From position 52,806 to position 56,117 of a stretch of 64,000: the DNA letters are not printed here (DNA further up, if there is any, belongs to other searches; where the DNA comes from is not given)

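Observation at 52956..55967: PilB/GspE secretion ATPase with two complete ATPase modules in one 1003-aa polypeptide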

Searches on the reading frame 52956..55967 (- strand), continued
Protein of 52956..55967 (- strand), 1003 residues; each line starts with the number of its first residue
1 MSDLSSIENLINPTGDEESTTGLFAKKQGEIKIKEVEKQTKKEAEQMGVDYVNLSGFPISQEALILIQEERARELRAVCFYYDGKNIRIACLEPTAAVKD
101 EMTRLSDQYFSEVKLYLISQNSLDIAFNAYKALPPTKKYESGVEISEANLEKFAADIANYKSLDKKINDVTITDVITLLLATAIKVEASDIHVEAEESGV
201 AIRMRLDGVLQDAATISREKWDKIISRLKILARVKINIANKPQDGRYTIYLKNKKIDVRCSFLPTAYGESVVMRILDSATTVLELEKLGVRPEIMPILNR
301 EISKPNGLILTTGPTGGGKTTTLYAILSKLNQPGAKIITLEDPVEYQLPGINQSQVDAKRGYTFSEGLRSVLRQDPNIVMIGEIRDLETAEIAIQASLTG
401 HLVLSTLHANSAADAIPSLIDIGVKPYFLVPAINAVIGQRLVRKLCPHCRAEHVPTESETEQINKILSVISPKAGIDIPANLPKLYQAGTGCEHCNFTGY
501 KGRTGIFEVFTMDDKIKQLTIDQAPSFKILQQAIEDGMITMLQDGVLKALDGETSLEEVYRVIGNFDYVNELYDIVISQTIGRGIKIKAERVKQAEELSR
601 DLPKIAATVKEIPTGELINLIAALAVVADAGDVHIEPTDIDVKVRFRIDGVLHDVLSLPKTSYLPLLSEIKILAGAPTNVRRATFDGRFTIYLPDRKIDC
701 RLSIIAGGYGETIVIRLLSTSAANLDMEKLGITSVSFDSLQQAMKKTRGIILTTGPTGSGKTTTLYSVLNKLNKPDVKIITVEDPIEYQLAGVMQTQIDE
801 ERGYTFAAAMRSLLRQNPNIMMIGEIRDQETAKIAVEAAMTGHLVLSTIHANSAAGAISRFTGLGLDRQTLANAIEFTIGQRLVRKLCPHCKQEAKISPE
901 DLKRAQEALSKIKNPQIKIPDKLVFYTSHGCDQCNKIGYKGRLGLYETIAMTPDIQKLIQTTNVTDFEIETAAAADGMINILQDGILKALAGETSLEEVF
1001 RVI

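Call 20: find_encoding_contigs(protein=P0094, flank=10000, max_places=2)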
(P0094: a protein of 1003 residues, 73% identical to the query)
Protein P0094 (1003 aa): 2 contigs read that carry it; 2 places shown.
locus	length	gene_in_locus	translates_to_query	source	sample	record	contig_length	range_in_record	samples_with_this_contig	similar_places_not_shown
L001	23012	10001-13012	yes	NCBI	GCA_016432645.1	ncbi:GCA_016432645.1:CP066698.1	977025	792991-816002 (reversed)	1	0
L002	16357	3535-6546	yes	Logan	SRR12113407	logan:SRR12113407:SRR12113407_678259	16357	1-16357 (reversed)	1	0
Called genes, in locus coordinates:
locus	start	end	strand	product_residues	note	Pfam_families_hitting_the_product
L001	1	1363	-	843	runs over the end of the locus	PF00521:DNA_topoisoIV, PF03989:DNA_gyraseA_C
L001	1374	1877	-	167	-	-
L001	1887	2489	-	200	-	PF00334:NDK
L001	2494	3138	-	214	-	PF13483:Lactamase_B_3, PF12706:Lactamase_B_2 (weak)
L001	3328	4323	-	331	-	-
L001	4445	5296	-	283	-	PF00753:Lactamase_B, PF23023:Anti-Pycsar_Apyc1 (weak), PF12706:Lactamase_B_2 (weak)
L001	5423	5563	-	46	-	-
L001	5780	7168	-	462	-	PF00587:tRNA-synt_2b, PF03129:HGTP_anticodon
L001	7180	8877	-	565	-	PF03485:Arg_tRNA_synt_N, PF00750:tRNA-synt_1d, PF05746:DALR_1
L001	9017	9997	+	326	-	-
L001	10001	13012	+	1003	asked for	PF05157:MshEN (weak), PF25199:nSTAND_NTPase5 (faint), PF00437:T2SSE, PF16796:Microtub_bd (faint), PF00004:AAA (faint), PF00005:ABC_tran (faint), PF01637:ATPase_2 (faint), PF00437:T2SSE, +10 more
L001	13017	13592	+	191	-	PF01997:Translin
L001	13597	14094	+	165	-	PF00149:Metallophos, PF12850:Metallophos_2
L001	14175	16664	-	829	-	PF00005:ABC_tran (faint), PF02463:SMC_N (faint), PF03193:RsgA_GTPase (faint), PF13191:AAA_16 (faint), PF13401:AAA_22 (faint), PF13476:AAA_23 (faint), PF13481:AAA_25 (faint), PF17755:UvrA_DNA-bind, +4 more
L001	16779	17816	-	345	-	PF13091:PLDc_2, PF00614:PLDc (weak), PF13091:PLDc_2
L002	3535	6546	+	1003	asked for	PF05157:MshEN (weak), PF25199:nSTAND_NTPase5 (faint), PF00437:T2SSE, PF16796:Microtub_bd (faint), PF00004:AAA (faint), PF00005:ABC_tran (faint), PF01637:ATPase_2 (faint), PF00437:T2SSE, +10 more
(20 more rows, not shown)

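Call 21: find_encoding_contigs(protein=P0082, flank=10000, max_places=2)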
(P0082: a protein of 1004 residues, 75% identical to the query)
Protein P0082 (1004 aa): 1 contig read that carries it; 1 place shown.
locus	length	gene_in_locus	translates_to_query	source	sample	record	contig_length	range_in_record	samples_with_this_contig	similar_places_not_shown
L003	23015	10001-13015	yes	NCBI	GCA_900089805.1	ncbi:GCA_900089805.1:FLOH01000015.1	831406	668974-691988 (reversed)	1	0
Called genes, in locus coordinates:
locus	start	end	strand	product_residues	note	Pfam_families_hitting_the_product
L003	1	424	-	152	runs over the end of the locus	-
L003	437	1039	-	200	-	PF00334:NDK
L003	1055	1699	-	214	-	PF13483:Lactamase_B_3, PF12706:Lactamase_B_2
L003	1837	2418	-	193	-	-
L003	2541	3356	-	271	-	PF25281:MBL_MAP1B (weak), PF00753:Lactamase_B, PF23023:Anti-Pycsar_Apyc1 (faint)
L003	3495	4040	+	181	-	-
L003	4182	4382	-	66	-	-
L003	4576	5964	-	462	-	PF28494:GlyRS_ins_1 (faint), PF00587:tRNA-synt_2b, PF03129:HGTP_anticodon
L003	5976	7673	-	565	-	PF03485:Arg_tRNA_synt_N, PF00750:tRNA-synt_1d, PF05746:DALR_1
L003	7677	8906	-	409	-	PF00579:tRNA-synt_1b, PF22421:SYY_C-terminal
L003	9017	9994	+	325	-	-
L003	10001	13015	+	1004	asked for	PF05157:MshEN (weak), PF01935:DUF87 (faint), PF00437:T2SSE, PF03215:Rad17 (faint), PF04851:ResIII (faint), PF16796:Microtub_bd (faint), PF25199:nSTAND_NTPase5 (faint), PF00437:T2SSE, +11 more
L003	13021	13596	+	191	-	PF01997:Translin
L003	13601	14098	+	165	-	PF00149:Metallophos, PF12850:Metallophos_2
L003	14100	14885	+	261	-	PF00459:Inositol_P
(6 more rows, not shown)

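Call 22: search_protein_representatives(protein=window:52959-55967:-)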
Query: 1003 residues. Proteins with E-value up to 0.001 (for the whole library): 57372; up to 1e-10: 36270; up to 1e-30: 16025. The best 150 are listed.
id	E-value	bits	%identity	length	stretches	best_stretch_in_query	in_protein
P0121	0.0e+00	1394.1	62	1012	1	14-1003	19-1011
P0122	3.9e-288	974.8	49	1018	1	31-1002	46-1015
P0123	1.1e-259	880.6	45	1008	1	37-1002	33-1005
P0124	9.3e-248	841.2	44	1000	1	27-1003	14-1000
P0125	7.2e-240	815.1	43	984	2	36-904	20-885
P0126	4.4e-236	802.6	41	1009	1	29-1002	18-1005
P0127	1.5e-233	794.1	42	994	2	35-565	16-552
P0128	2.9e-226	770.1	43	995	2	25-568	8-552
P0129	1.4e-220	751.3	41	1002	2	27-903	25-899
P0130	8.9e-218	742.0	40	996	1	27-1003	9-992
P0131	6.1e-216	735.9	39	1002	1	31-1003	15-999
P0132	7.6e-215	732.3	42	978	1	37-992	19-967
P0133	1.1e-210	718.5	40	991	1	37-1003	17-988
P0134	5.7e-173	593.7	38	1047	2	157-673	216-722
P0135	5.4e-169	580.6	46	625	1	140-735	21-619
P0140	3.1e-152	525.1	47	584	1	12-563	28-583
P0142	2.6e-147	508.8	37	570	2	611-1003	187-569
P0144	8.2e-144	497.2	46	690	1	20-563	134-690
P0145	2.3e-142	492.4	45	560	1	37-562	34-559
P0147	8.9e-140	483.9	45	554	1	34-565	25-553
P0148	1.3e-139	483.3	45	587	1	22-562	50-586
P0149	1.4e-138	479.9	44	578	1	7-563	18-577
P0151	5.0e-138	478.1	44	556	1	13-563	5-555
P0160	2.7e-130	452.5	43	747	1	25-568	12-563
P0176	5.4e-125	434.9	42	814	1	30-573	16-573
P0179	8.4e-124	431.0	46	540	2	253-563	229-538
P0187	1.2e-121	423.9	43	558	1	31-565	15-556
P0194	3.1e-120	419.2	37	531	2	698-1003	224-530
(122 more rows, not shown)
